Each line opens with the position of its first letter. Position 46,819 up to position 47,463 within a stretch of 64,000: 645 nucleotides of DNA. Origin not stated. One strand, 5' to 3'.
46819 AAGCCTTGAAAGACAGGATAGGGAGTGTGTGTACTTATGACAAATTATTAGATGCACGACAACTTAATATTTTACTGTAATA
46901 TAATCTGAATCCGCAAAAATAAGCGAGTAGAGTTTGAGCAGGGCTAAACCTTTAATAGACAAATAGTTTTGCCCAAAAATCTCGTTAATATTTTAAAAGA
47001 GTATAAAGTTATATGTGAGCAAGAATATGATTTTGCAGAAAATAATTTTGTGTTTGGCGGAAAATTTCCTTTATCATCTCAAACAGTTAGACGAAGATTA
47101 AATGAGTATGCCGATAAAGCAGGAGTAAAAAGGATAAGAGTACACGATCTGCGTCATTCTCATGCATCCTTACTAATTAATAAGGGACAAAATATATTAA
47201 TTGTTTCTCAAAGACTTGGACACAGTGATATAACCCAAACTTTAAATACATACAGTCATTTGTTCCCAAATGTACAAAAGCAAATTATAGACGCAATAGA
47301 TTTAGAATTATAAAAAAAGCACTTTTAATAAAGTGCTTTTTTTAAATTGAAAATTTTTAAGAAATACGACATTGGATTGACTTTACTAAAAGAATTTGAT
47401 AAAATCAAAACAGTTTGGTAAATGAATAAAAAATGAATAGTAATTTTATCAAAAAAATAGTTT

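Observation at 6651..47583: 17-bp direct repeat of the tRNA-Trp 3' end brackets a 40.9-kb island carrying defence, DNA-repair and glycan-utilisation cargo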

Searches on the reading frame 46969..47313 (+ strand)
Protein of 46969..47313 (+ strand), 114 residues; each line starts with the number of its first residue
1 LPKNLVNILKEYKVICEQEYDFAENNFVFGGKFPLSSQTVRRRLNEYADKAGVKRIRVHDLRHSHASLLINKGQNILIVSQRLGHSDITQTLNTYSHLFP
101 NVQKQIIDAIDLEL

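Call 15: search_protein_families(library=pfam, proteins=[window:46969-47313:+])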
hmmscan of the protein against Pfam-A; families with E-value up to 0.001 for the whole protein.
window:46969-47313:+ (114 aa): 1 family
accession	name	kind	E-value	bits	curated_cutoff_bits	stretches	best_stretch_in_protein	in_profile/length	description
PF00589.27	Phage_integrase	-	2.9e-17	63.4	27.1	1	5-99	75-169/172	Phage integrase family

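Call 24: find_homologous_proteins(query=window:46969-47313:+)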
Query window:46969-47313:+ (114 aa): 915 proteins with E <= 0.001 among 927 candidates; the best 120 are listed.
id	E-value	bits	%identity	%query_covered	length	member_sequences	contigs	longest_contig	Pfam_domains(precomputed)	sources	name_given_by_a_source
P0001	1.6e-53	197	79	100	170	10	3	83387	PF00589.28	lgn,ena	-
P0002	1.3e-51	191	78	100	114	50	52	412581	PF00589.28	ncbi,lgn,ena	-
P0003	9.8e-51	188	79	100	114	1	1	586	PF00589.28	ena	-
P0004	1.8e-50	187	75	100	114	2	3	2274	PF00589.28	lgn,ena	-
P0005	2.4e-50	187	76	100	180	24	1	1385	PF00589.28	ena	-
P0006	3.1e-50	187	79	100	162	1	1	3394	PF00589.28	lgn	-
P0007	2.4e-49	184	80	89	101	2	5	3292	PF00589.28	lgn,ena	-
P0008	7.3e-49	182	75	100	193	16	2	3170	PF00589.28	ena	-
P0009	1.5e-48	181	77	97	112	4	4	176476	PF00589.28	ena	-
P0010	1.6e-48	181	75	100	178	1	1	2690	PF00589.28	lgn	-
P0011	2.1e-47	178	76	94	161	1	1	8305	PF00589.28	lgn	-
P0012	3.5e-47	177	98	76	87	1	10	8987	PF00589.28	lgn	-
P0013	9.6e-44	166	73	94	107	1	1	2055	PF00589.28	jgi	-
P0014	4.2e-43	164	66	100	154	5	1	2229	PF00589.28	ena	-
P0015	4.7e-43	164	65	100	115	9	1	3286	PF00589.28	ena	-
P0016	2.3e-42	161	70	100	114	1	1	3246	PF00589.28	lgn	-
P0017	5.5e-42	160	65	100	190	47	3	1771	PF00589.28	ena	-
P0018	5.8e-42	160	66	100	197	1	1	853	PF00589.28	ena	-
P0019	1.7e-41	159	64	100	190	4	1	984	PF00589.28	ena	-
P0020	1.2e-40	156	64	97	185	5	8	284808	PF00589.28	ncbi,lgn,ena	-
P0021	1.5e-40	156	64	97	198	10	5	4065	PF00589.28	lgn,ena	-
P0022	2.5e-39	152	74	83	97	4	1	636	PF00589.28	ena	-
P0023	1.1e-38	150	71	83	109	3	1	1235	PF00589.28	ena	-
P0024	1.0e-34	137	62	86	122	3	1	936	PF00589.28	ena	-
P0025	1.2e-34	137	69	76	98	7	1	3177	PF00589.28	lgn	-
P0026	9.6e-34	134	75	75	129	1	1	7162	PF00149.34,PF00589.28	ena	-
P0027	9.8e-32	127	80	66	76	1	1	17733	PF00589.28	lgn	-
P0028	1.3e-31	127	66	76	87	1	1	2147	PF00589.28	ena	-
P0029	7.0e-31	124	56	91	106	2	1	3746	PF00589.28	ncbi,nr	ncbi:MAG: tyrosine-type recombinase/integrase [Christensenellaceae bacterium]|nr:tyrosine-type recom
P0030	7.4e-31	124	84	61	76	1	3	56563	PF00589.28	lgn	-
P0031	1.5e-29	120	69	71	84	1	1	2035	PF00589.28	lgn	-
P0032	2.3e-29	120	89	56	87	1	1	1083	PF00589.28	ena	-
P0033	3.9e-28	116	66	72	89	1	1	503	PF00589.28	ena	-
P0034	4.9e-28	115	76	63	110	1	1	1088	PF00589.28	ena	-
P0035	9.1e-28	114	81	61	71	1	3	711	PF00589.28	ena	-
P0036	1.4e-27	114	60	83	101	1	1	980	PF00589.28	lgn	-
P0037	2.8e-27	113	79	59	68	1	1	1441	PF00589.28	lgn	-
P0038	6.3e-27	112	54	96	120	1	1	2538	PF00589.28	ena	-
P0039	1.1e-26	111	64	77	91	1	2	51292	PF00589.28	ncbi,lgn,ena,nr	ncbi:MAG: tyrosine-type recombinase/integrase [Clostridia bacterium]|nr:tyrosine-type recombinase/in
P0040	1.3e-26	111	53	97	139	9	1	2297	PF00589.28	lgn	-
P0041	1.6e-25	107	55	80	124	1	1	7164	PF00589.28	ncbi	-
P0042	2.3e-25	107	48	100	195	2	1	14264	PF00589.28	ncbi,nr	ncbi:MAG: site-specific integrase [Clostridiales bacterium]|nr:site-specific integrase [Clostridiale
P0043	2.4e-25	107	48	97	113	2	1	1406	PF00589.28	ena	-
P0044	6.9e-25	105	55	87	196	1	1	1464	PF00589.28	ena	-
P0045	1.1e-24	105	59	68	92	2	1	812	PF00589.28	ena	-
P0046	1.2e-24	104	53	89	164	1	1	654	PF00589.28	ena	-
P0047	5.5e-24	102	77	54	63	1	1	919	PF00589.28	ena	-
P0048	8.9e-24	102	51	97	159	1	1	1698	PF00589.28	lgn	-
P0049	3.6e-23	100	79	54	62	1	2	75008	PF00589.28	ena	-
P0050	7.9e-23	99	50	96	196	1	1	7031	PF00589.28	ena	-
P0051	8.4e-23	99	57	69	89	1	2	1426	PF00589.28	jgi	jgi:integrase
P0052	8.6e-23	98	50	97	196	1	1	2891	PF00589.28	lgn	-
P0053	9.6e-23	98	46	97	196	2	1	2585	PF00589.28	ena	-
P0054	1.6e-22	98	48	99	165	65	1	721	PF00589.28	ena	-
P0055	1.7e-22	98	48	97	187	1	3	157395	PF00589.28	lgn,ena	-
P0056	1.9e-22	97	49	98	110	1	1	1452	PF00589.28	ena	-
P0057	3.8e-22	96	46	99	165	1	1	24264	PF00589.28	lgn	-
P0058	5.4e-22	96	47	99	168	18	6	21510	PF00589.28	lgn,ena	-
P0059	6.6e-22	96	50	97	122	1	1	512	PF00589.28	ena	-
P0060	6.9e-22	96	48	99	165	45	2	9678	PF00589.28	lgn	-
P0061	1.1e-21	95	57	69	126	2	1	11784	PF00589.28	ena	-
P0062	1.1e-21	95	56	69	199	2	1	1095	PF00589.28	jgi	jgi:integrase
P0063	1.2e-21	95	47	99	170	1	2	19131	PF00589.28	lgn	-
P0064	1.3e-21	95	46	100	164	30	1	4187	PF00589.28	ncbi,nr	ncbi:site-specific integrase, partial [Bacillus cereus]|nr:site-specific integrase [Bacillus cereus]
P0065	1.4e-21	95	44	91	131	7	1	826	PF00589.28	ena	-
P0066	1.4e-21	95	43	96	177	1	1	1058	PF00589.28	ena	-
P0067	2.2e-21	94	45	97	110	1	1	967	PF00589.28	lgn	-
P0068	2.8e-21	94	56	69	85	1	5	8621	PF00589.28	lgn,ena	-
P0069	2.9e-21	94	46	97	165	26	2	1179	PF00589.28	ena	-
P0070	3.6e-21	93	62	62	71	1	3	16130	PF00589.28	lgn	-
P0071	3.6e-21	93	54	69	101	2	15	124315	PF00589.28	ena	-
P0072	3.8e-21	93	44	91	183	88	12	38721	PF00589.28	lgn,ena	-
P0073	3.9e-21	93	44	91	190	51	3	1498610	PF00589.28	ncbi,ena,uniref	ncbi:site-specific integrase [Eubacterium ramulus]|uniref:site-specific integrase n=1 Tax=Eubacteriu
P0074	3.9e-21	93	47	91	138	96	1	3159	PF00589.28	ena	-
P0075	4.0e-21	93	44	91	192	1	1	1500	PF00589.28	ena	-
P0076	5.5e-21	93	54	69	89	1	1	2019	PF00589.28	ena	-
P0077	5.7e-21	93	50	94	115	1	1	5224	PF00589.28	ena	-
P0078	6.4e-21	92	47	96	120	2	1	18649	PF00589.28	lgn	-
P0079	7.1e-21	92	57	69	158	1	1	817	PF00589.28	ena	-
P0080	7.5e-21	92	54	69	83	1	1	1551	PF00589.28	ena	-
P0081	1.0e-20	92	54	69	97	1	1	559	PF00589.28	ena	-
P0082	1.2e-20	92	46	97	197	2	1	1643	PF00589.28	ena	-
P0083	1.2e-20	92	47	82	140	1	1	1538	PF00589.28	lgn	-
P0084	1.3e-20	91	46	91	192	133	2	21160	PF00589.28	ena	-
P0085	1.3e-20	91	46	97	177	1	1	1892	PF00589.28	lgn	-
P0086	1.4e-20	91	47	91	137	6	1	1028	PF00589.28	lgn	-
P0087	1.4e-20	91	47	96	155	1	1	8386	PF00589.28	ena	-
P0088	1.6e-20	91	69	54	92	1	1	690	PF00589.28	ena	-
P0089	1.6e-20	91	53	70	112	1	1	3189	PF00589.28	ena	-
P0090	1.6e-20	91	51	72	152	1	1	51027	PF00589.28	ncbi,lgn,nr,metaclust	ncbi:Phage integrase family protein [Butyrivibrio sp. INlla14]|nr:Phage integrase family protein [Bu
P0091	1.9e-20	91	54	69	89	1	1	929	PF00589.28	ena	-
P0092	1.9e-20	91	47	82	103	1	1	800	PF00589.28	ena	-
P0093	2.7e-20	90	48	82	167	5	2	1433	PF00589.28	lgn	-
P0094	2.8e-20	90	52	71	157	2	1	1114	PF00589.28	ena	-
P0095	3.8e-20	90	54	81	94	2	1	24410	PF00589.28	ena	-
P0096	4.4e-20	90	46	81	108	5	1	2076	PF00589.28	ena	-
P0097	4.7e-20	90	49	81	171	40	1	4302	PF00589.28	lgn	-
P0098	4.8e-20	90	48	88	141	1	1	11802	PF00589.28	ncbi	-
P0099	5.0e-20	90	59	67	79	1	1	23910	PF00589.28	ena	-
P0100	5.4e-20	89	56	69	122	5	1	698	PF00589.28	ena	-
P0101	5.7e-20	89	43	94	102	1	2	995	PF00589.28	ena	-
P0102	5.8e-20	89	42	99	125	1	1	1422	PF00589.28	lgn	-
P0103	5.8e-20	89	42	99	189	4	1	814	PF00589.28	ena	-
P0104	5.8e-20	89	44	97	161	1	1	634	PF00589.28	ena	-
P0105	5.8e-20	89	47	80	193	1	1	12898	PF00589.28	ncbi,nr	ncbi:Transposase from transposon Tn916 [Bacillus subtilis]|nr:Transposase from transposon Tn916 [Bac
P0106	5.9e-20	89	45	91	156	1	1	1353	PF00589.28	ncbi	-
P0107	6.1e-20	89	44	99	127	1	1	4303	PF00589.28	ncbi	-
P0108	6.1e-20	89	52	71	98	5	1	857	PF00589.28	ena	-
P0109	6.4e-20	89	49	81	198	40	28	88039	PF00589.28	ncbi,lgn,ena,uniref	ncbi:site-specific integrase [Anaerobutyricum hallii]|uniref:site-specific integrase n=1 Tax=Anaerob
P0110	6.8e-20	89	48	82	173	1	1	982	PF00589.28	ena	-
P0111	7.2e-20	89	43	91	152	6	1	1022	PF00589.28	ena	-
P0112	8.3e-20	89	51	69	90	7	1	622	PF00589.28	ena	-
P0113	8.4e-20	89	52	69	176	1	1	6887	PF00589.28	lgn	-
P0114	8.6e-20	89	47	85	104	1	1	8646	PF00589.28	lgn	-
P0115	8.8e-20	89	46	94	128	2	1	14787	PF00589.28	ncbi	-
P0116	9.3e-20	89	53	69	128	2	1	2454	PF00589.28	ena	-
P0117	1.1e-19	88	44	89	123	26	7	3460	PF00589.28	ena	-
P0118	1.2e-19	88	58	68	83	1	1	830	PF00589.28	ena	-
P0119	1.2e-19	88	49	71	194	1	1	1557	PF00589.28,PF00535.33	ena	-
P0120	1.4e-19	88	47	97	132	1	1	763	PF00589.28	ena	-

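Call 29: find_encoding_contigs(protein=P0002, flank=10000, max_places=6)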
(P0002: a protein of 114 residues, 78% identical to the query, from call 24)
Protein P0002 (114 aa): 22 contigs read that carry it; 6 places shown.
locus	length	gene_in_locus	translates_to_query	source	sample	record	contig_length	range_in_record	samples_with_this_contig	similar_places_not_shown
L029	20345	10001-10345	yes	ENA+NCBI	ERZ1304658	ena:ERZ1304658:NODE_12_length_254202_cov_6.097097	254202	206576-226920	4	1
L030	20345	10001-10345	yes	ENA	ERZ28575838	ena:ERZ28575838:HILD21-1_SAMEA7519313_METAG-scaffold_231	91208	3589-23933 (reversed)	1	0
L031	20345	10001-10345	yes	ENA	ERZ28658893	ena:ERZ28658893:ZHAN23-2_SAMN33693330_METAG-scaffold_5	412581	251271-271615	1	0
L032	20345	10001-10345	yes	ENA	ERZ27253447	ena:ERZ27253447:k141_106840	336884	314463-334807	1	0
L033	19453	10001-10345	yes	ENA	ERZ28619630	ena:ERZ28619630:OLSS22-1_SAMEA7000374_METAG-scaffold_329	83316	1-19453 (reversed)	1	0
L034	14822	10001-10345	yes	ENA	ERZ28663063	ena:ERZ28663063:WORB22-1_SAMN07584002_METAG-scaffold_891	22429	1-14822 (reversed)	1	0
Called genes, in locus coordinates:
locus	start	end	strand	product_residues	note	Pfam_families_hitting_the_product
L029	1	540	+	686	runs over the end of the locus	PF03648:Glyco_hydro_67N, PF16126:DUF4838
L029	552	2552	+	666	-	-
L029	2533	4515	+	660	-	-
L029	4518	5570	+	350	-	PF09479:Flg_new (faint)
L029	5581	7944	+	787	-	PF16126:DUF4838, PF06452:CBM9_1 (weak)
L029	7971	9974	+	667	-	PF02065:Melibiase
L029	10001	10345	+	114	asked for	PF00589:Phage_integrase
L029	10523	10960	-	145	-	PF14567:SUKH_5 (weak), PF09346:SMI1_KNR4, PF14568:SUKH_6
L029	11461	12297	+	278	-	PF03807:F420_oxidored, PF14748:P5CR_dimer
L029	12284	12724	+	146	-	PF00075:RNase_H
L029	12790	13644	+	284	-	PF09335:VTT_dom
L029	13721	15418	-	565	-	PF03551:PadR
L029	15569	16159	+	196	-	PF01863:YgjP-like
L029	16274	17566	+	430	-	-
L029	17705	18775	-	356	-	PF00589:Phage_integrase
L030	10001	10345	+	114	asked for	PF00589:Phage_integrase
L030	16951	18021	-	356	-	PF00589:Phage_integrase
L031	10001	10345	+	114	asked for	PF00589:Phage_integrase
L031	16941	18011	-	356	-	PF00589:Phage_integrase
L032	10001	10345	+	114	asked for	PF00589:Phage_integrase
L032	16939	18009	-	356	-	PF00589:Phage_integrase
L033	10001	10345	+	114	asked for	PF00589:Phage_integrase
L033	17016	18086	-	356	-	PF00589:Phage_integrase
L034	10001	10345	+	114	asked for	PF00589:Phage_integrase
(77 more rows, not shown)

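Call 30: find_encoding_contigs(protein=P0001, flank=10000, max_places=4)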
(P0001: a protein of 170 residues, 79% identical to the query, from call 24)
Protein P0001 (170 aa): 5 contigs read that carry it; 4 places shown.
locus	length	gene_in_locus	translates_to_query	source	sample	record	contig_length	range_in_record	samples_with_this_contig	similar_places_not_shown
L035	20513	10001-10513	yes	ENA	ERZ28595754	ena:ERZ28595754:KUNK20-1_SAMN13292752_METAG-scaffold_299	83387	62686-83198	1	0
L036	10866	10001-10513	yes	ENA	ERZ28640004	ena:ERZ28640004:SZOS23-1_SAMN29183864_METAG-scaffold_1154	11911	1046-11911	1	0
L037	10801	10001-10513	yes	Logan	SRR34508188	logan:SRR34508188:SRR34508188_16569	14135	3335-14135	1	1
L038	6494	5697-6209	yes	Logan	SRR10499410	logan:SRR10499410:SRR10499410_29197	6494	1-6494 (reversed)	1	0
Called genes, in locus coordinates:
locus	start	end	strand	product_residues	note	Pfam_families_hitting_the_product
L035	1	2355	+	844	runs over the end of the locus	PF06165:GH94_b-supersand, PF17167:Glyco_hydro_94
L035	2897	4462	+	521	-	PF12831:FAD_oxidored, PF13450:NAD_binding_8 (weak)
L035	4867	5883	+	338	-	PF01408:GFO_IDH_MocA, PF02894:GFO_IDH_MocA_C, PF22725:GFO_IDH_MocA_C3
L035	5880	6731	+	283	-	PF01261:AP_endonuc_2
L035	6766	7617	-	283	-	PF02311:AraC_binding, PF07883:Cupin_2 (weak), PF00165:HTH_AraC (weak), PF12833:HTH_18, PF00165:HTH_AraC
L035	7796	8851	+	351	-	PF01408:GFO_IDH_MocA, PF22725:GFO_IDH_MocA_C3, PF02894:GFO_IDH_MocA_C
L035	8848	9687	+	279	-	PF01408:GFO_IDH_MocA (faint)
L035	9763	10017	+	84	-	-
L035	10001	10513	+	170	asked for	PF00589:Phage_integrase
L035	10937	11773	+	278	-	PF03807:F420_oxidored, PF14748:P5CR_dimer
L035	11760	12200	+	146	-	PF00075:RNase_H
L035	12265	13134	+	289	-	PF09335:VTT_dom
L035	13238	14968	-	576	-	PF03551:PadR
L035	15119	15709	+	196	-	PF01863:YgjP-like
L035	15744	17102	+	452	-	PF14903:WG_beta_rep (faint)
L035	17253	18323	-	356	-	PF00589:Phage_integrase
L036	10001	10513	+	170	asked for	PF00589:Phage_integrase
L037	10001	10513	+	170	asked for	PF00589:Phage_integrase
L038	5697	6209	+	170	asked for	PF00589:Phage_integrase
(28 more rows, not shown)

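Call 36: find_related_loci(query=A4, collection=genome_contigs, flank=10000)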
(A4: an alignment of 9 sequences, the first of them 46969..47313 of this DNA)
Query A4 (114 aa) in genome_contigs; peptide patterns used: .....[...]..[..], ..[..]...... (x = any residue, [..] = any of these).
599 stretches matched a pattern (row limit reached: there are more); 581 encode a relative of the query (tblastn E <= 1e-3); the best 80 are kept; 80 distinct loci.
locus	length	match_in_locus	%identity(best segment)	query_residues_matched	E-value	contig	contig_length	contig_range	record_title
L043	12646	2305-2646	78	1-114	2e-58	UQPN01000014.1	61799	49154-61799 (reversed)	uncultured Clostridiales bacterium isolate UMGS509 genome assembly, contig: NODE_275_length_61799_cov_5.568768, whole ge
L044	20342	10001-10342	76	1-114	4e-58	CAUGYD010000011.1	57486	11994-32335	MAG TPA_asm: uncultured Eubacteriales bacterium isolate SRR16279986_bin.37_MetaWRAP_v1.3_MAG genome assembly, contig: ER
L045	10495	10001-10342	61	1-114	2e-43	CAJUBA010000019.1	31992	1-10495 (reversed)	MAG TPA_asm: uncultured Christensenella sp. isolate MGBC118395 genome assembly, contig: MGBC118395.19, whole genome shot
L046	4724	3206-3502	65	16-114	7e-41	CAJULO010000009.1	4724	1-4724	MAG TPA_asm: uncultured Christensenellaceae bacterium isolate MGBC143601 genome assembly, contig: MGBC143601.9, whole ge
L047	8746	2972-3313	58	1-114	1e-40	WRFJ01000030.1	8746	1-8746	MAG: Chloroflexota bacterium isolate Lab288P4bin59 Ga0123354_10028785, whole genome shotgun sequence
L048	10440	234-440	88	46-114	4e-38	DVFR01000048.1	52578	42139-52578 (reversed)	MAG TPA_asm: Candidatus Coproplasma stercoravium isolate CHK180-19203 CHK180__C227538_L52578_ERR3414575, whole genome sh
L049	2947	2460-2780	49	5-111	1e-29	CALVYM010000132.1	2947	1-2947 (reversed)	MAG: uncultured Bacilli bacterium isolate BRZ_CT__bin11 genome assembly, contig: BRZ_CT__NODE_39643_length_2947_cov_15.5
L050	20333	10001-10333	50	1-111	8e-29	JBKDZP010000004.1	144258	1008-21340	MAG: Bacilli bacterium isolate VLC_121 c_000000919320, whole genome shotgun sequence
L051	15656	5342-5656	50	1-111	2e-28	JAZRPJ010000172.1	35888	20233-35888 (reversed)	MAG: Candidatus Flemingiibacterium sp. isolate T1900045380_YK20190070.MAGScoT_cleanbin_000017 SGB_6884_k141_3690535, who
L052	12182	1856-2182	48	4-114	1e-28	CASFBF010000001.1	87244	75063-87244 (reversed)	uncultured Firmicutes bacterium isolate SI.B26.metabat-bins.1 genome assembly, contig: SI.B26.metabat-bins.1.fa_k141_832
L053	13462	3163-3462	48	5-111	3e-28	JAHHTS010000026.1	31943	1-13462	MAG: Oscillospiraceae bacterium isolate MAG088 MAG088_26, whole genome shotgun sequence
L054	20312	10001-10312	49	1-106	4e-28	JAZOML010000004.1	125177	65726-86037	MAG: Eubacteriales bacterium isolate T1900045648_YK20190342.MAGScoT_cleanbin_000010 SGB_8181_k141_1230899, whole genome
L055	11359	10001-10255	50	22-111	2e-27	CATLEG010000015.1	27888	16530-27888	MAG TPA_asm: uncultured Candidatus Melainabacteria bacterium isolate MGG12149_1680015485 genome assembly, contig: ERR319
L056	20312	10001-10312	46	1-111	5e-27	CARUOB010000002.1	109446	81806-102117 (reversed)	MAG TPA_asm: uncultured Lachnospiraceae bacterium isolate MGBC111173 genome assembly, contig: MGBC111173.2, whole genome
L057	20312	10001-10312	44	1-111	9e-27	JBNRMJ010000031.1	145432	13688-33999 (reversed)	MAG: Fastidiosipilaceae bacterium isolate UACHl04 k127_676217, whole genome shotgun sequence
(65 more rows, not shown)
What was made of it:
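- Distant taxa also carry integrase stubs at the same tRNA (calls 29, 30, 36), so donors with pre-formed islands are plausible.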
